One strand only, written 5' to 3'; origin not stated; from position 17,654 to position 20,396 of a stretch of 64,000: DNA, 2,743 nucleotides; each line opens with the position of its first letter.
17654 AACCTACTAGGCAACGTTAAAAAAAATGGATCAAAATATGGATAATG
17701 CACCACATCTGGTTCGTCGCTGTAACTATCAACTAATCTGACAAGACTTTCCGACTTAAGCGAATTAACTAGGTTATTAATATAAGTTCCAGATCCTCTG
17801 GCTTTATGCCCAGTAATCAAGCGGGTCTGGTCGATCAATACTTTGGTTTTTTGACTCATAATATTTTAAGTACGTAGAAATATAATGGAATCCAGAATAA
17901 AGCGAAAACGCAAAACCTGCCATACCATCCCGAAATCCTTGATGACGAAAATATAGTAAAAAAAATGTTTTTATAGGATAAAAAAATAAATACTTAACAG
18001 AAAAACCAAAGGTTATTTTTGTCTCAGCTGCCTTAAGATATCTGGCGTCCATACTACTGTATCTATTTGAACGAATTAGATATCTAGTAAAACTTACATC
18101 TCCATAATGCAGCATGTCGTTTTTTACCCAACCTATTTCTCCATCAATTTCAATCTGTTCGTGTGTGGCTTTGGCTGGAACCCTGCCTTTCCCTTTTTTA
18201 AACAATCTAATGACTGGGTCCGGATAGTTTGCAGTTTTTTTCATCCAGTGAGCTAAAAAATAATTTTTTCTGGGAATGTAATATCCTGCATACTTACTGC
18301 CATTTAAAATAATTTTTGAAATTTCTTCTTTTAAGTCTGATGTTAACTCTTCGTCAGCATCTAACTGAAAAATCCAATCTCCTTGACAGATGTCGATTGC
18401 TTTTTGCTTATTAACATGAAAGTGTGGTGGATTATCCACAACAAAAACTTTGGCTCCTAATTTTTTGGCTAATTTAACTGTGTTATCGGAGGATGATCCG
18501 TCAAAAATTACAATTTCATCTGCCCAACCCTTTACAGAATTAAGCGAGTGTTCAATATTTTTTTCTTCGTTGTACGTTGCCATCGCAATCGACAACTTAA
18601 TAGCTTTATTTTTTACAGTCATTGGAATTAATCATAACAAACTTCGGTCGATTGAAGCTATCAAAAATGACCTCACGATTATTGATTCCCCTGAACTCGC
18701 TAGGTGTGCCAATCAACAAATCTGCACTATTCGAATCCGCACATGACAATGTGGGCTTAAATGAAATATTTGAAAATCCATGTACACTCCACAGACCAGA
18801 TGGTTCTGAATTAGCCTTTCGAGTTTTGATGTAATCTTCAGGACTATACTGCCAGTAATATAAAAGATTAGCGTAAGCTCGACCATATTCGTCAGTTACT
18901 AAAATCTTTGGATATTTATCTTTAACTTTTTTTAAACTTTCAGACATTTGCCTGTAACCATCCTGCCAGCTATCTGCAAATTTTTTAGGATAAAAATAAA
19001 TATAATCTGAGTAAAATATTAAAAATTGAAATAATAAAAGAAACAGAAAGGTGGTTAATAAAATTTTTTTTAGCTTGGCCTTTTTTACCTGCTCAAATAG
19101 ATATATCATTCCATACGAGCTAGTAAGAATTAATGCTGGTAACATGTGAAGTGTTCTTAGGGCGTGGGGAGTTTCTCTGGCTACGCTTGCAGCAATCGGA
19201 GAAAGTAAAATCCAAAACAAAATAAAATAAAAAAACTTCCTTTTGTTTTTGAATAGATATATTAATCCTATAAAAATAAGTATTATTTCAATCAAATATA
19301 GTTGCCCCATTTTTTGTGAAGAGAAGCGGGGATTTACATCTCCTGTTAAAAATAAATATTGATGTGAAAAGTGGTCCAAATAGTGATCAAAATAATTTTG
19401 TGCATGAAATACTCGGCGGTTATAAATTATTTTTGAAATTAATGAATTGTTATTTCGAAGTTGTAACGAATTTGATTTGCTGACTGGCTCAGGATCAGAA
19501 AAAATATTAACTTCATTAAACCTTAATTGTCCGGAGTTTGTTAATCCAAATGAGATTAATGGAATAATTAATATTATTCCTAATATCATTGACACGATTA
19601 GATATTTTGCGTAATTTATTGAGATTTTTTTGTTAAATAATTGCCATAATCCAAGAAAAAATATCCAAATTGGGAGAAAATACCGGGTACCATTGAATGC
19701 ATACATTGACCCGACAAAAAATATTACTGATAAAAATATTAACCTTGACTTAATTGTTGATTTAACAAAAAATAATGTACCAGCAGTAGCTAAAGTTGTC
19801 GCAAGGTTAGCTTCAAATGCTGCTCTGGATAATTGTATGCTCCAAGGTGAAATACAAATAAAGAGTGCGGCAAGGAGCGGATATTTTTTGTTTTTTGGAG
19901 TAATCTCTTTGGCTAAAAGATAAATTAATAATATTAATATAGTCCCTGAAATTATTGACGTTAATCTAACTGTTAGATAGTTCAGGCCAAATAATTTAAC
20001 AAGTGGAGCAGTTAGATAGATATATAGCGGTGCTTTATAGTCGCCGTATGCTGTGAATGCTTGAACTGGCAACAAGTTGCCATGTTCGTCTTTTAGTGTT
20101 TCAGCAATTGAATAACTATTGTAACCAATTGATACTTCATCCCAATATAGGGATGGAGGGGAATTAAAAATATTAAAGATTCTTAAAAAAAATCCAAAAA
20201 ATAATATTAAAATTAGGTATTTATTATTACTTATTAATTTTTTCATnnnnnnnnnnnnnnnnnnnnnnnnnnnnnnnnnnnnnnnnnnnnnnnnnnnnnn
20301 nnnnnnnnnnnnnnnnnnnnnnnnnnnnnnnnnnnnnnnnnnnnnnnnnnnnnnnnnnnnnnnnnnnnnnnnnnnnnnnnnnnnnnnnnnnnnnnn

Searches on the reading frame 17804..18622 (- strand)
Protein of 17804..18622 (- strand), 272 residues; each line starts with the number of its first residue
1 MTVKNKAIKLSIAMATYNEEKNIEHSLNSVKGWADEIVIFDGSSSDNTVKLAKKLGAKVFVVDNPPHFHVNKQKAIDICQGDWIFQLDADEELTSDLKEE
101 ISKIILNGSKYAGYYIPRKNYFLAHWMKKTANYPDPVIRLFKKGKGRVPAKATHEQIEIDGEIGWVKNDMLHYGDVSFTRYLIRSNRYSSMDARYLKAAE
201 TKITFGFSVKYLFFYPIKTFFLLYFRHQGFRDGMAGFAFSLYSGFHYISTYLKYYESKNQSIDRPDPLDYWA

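Call 13: search_protein_families(library=pfam, proteins=[window:17804-18622:-], max_evalue=0.00001)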
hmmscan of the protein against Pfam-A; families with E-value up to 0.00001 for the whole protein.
window:17804-18622:- (272 aa): 2 families
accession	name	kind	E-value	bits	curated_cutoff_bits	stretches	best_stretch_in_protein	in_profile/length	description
PF00535.33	Glycos_transf_2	-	2.2e-18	67.2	23.3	1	11-136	1-132/168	Glycosyl transferase family 2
PF13704.12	Glyco_tranf_2_4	-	1.4e-06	29.1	27.5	1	18-97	2-88/98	Glycosyl transferase family 2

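Call 47: search_protein_families(library=ncbifam, proteins=[window:17804-18622:-], max_evalue=0.01)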
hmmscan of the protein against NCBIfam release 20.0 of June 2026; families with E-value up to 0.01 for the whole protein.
window:17804-18622:- (272 aa): 11 families
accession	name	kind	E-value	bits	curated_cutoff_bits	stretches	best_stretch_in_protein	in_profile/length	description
TIGR04195.1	S_glycosyl_SunS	equivalog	2.5e-12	46.4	350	1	11-104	60-154/421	SunS family peptide S-glycosyltransferase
TIGR04283.1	glyco_like_mftF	equivalog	4.4e-12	46.1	182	1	10-115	1-107/221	TIGR04283 family arsenosugar biosynthesis glycosyltransferase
NF041391.1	DPhHxTase_Halo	equivalog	8.8e-07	28.1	375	1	14-96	1-84/213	dolichyl-phosphate hexose transferase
TIGR04182.1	glyco_TIGR04182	equivalog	1.4e-06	27.9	325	1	11-108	3-100/293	S-layer glycoprotein N-glycosyltransferase AglJ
NF010496.0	PRK13915.1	equivalog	2.2e-06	27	262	1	6-64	29-93/307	glucosyl-3-phosphoglycerate synthase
NF050050.1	ProtGlycPglI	equivalog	6.3e-06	25.8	500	1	9-101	3-104/306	GalNAc(5)-diNAcBac-PP-undecaprenol beta-1,3-glucosyltransferase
NF007482.0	PRK10073.1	equivalog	7.2e-05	21.9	423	1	4-104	2-109/334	glycosyltransferase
NF047683.1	TeichurnBiosyTuaG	equivalog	0.00021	21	400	1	7-97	5-103/252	teichuronic acid biosynthesis protein TuaG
TIGR03937.1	PgaC_IcaA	equivalog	0.0045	16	422.3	1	7-90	44-135/407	poly-beta-1,6-N-acetyl-D-glucosamine synthase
NF038302.1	EPS_HpsE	equivalog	0.0084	15.1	300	0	8-91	1-97/307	hormogonium polysaccharide biosynthesis glycosyltransferase HpsE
NF058614.1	PPMAGASynPpgS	equivalog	0.009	15.5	370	0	13-60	5-52/226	polyprenyl-phospho-N-acetylgalactosaminyl synthase PpgS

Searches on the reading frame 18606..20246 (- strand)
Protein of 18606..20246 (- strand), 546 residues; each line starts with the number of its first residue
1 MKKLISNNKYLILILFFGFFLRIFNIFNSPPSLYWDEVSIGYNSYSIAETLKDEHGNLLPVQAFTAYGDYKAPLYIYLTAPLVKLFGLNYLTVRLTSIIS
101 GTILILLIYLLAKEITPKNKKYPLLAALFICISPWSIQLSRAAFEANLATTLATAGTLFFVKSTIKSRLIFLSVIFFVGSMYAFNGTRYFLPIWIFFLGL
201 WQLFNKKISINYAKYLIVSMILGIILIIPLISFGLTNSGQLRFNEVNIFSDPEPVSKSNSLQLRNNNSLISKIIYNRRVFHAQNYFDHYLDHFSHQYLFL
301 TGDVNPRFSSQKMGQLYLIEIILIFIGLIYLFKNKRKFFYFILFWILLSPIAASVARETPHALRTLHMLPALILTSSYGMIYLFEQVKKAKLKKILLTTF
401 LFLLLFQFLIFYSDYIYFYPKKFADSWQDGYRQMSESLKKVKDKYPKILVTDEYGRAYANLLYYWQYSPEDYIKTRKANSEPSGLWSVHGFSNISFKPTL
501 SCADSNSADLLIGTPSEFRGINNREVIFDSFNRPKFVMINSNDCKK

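Call 5: search_protein_families(library=pfam, proteins=[window:18606-20246:-], max_evalue=0.01)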
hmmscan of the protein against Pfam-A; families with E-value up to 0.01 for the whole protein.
window:18606-20246:- (546 aa): 1 family
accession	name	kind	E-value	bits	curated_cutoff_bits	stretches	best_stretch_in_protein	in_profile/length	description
PF13231.12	PMT_2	-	2.2e-08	34.9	26.1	1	71-231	2-158/160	Dolichyl-phosphate-mannose-protein mannosyltransferase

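Call 78: search_protein_families(library=ncbifam, proteins=[window:18606-20246:-], max_evalue=0.1)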
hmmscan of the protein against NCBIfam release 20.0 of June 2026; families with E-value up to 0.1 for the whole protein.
window:18606-20246:- (546 aa): 1 family
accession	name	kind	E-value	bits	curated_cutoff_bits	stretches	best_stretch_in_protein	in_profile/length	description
TIGR03663.1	TIGR03663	subfamily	4.2e-08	32.6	126.25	1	10-441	3-395/435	flippase activity-associated protein Agl23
